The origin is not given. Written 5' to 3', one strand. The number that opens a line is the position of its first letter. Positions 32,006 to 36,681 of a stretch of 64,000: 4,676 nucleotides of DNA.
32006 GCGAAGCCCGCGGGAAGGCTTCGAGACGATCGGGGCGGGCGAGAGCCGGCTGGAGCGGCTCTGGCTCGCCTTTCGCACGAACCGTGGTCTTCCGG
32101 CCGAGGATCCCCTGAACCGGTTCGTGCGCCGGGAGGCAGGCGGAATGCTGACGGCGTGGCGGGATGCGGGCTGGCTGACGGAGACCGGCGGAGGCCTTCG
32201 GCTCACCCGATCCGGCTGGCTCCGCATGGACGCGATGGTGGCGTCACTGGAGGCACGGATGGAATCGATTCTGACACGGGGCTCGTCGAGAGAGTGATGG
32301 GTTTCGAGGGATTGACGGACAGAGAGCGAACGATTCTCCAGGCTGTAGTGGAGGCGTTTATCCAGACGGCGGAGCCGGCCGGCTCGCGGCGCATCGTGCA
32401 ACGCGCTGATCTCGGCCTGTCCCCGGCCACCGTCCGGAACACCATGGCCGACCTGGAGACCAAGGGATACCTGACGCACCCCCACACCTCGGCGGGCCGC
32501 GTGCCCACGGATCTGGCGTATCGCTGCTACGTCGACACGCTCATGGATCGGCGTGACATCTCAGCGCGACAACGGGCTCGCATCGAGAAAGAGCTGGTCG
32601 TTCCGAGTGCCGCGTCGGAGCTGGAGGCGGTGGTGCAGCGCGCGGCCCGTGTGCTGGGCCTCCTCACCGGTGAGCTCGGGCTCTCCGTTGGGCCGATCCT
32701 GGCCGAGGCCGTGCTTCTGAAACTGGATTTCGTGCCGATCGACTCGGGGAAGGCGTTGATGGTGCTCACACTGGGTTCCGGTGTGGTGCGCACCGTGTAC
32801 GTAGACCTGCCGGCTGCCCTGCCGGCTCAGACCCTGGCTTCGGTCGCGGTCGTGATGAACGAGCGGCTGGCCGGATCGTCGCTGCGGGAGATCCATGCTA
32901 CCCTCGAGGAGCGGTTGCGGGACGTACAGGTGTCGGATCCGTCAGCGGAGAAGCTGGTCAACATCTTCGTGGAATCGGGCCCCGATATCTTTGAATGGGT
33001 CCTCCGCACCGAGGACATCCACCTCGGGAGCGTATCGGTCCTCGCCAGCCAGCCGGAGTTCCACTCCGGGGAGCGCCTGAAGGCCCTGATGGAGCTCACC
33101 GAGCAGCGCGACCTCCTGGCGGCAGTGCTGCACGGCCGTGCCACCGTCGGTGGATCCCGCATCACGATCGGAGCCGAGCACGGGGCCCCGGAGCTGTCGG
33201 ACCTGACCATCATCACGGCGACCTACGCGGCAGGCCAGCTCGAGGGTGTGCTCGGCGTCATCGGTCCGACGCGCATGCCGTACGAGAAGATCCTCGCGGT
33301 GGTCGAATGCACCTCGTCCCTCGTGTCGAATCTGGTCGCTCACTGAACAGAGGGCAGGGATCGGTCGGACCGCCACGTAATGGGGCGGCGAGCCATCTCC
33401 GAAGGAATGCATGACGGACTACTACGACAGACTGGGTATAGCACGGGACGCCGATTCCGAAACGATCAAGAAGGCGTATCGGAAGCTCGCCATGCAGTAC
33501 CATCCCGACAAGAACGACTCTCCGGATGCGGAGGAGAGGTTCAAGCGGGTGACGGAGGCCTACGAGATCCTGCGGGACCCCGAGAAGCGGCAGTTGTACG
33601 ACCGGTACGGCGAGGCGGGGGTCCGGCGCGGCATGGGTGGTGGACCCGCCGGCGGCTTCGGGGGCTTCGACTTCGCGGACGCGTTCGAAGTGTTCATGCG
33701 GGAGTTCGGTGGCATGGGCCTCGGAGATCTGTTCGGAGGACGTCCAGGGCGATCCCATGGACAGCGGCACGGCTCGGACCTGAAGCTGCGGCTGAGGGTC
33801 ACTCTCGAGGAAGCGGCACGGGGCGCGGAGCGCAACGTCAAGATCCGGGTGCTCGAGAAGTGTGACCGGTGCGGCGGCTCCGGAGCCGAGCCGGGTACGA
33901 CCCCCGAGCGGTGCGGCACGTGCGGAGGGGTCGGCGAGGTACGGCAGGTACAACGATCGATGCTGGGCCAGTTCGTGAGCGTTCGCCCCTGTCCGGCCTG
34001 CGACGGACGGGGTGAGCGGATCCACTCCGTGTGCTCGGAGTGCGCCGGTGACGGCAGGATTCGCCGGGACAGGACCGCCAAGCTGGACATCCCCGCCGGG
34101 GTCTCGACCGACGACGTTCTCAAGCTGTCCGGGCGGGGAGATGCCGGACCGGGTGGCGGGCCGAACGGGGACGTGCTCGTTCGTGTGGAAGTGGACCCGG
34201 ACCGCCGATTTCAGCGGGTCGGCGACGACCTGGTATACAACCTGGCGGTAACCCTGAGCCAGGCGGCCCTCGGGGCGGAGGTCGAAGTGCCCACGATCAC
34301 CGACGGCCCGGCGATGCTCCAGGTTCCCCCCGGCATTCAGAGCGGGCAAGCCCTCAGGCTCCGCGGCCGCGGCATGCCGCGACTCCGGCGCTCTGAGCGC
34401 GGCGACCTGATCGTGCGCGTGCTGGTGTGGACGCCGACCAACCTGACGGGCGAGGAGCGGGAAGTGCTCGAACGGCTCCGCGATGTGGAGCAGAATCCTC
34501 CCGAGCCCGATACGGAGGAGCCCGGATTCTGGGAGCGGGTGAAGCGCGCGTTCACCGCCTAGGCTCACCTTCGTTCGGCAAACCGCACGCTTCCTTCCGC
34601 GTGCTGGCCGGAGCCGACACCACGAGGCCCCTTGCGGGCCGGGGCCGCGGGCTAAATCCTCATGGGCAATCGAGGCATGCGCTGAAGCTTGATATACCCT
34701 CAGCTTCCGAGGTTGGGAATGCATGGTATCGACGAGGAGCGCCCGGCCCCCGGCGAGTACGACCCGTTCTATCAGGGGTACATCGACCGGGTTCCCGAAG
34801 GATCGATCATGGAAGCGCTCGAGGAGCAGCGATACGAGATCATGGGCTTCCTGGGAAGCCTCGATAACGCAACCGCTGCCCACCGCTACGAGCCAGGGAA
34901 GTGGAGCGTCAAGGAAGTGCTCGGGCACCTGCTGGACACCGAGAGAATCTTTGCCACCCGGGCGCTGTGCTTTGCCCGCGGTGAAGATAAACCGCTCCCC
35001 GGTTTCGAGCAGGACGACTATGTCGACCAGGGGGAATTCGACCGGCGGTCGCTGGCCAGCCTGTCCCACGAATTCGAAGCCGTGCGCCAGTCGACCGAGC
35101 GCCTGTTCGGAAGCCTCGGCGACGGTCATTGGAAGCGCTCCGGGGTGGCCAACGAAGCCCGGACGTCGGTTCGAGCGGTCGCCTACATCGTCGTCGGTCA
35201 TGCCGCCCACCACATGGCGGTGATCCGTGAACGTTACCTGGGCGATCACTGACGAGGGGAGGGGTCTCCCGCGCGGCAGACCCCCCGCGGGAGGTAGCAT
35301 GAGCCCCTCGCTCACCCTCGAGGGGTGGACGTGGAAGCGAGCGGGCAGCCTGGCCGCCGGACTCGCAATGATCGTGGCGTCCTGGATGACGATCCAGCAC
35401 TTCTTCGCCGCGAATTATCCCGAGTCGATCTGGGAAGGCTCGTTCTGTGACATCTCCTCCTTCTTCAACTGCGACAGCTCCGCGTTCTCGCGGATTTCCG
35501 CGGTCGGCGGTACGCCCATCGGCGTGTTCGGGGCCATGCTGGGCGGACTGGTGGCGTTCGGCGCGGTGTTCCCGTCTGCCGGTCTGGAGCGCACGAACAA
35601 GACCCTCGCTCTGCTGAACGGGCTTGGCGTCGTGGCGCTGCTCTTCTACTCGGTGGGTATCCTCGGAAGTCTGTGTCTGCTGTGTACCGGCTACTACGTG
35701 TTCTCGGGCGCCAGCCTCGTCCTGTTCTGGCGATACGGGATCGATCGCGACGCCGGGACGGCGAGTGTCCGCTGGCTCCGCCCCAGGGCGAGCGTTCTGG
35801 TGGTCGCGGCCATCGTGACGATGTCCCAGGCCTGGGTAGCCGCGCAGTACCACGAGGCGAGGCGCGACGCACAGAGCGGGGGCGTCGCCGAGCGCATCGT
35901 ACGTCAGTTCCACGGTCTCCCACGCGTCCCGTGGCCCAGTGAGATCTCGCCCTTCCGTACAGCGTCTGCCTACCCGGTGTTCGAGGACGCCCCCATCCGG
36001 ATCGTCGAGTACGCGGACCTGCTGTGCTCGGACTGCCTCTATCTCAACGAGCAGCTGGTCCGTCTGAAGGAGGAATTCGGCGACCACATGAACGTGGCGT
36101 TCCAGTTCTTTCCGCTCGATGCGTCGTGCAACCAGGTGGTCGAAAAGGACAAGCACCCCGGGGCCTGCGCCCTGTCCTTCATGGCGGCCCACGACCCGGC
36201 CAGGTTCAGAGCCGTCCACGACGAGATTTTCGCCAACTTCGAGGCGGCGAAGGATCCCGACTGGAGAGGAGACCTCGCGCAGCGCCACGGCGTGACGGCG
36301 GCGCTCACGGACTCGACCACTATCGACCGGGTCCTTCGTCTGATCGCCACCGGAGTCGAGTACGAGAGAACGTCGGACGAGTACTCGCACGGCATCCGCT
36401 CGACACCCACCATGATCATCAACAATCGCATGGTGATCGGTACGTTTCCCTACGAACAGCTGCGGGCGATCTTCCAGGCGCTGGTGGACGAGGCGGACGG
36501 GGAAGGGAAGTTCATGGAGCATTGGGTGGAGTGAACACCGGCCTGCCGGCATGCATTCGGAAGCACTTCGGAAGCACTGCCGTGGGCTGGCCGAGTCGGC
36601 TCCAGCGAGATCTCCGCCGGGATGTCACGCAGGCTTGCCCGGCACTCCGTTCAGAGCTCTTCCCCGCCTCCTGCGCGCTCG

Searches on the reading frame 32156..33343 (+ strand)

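Call 53: search_protein_families(library=pfam, proteins=[window:32156-33343:+], max_evalue=0.00001)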
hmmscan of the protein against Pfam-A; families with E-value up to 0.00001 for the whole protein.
window:32156-33343:+ (396 aa): 1 family
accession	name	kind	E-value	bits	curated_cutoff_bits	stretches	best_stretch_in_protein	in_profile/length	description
PF01628.27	HrcA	-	6.7e-45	154.1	22.2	1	157-379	1-214/215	HrcA protein C terminal domain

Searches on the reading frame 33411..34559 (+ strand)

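Call 53: search_protein_families(library=pfam, proteins=[window:33411-34559:+], max_evalue=0.00001)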
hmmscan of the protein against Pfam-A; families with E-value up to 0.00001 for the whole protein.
window:33411-34559:+ (383 aa): 3 families
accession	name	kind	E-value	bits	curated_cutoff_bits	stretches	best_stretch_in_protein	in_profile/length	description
PF01556.23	DnaJ_C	-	4.5e-45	153.8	26.6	1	125-342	2-152/152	DnaJ C terminal domain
PF00226.36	DnaJ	-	2e-27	95.5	27.8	1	3-64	1-63/63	DnaJ domain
PF00684.25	DnaJ_CXXCXGXG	-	3.8e-15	56.3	32.7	1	151-215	1-65/65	DnaJ central domain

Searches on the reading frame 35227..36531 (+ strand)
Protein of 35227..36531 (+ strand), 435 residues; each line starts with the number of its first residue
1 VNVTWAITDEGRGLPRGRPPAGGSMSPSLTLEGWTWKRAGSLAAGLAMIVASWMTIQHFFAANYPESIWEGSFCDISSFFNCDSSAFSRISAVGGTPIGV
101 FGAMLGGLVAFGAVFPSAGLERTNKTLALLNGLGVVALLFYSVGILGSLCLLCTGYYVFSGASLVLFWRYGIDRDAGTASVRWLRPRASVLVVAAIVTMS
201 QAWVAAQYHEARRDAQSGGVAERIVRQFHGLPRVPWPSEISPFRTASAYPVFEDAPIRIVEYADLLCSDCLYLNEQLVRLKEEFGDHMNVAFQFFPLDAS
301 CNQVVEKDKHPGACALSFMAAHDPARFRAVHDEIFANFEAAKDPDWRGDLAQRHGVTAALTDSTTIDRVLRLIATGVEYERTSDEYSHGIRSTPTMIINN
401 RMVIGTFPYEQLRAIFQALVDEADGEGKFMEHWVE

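Call 53: search_protein_families(library=pfam, proteins=[window:35227-36531:+], max_evalue=0.00001)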
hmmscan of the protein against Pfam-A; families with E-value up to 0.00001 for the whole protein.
window:35227-36531:+ (435 aa): 3 families
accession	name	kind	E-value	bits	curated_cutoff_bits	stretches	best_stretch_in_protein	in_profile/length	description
PF07884.19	VKOR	-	9.1e-10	39.2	27.5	1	43-166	6-132/134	Vitamin K epoxide reductase family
PF13462.12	Thioredoxin_4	-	7.6e-09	36.4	23.2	1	253-416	11-163/165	Thioredoxin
PF01323.26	DSBA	-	1.3e-07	32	25.6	1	259-414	2-188/191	DSBA-like thioredoxin domain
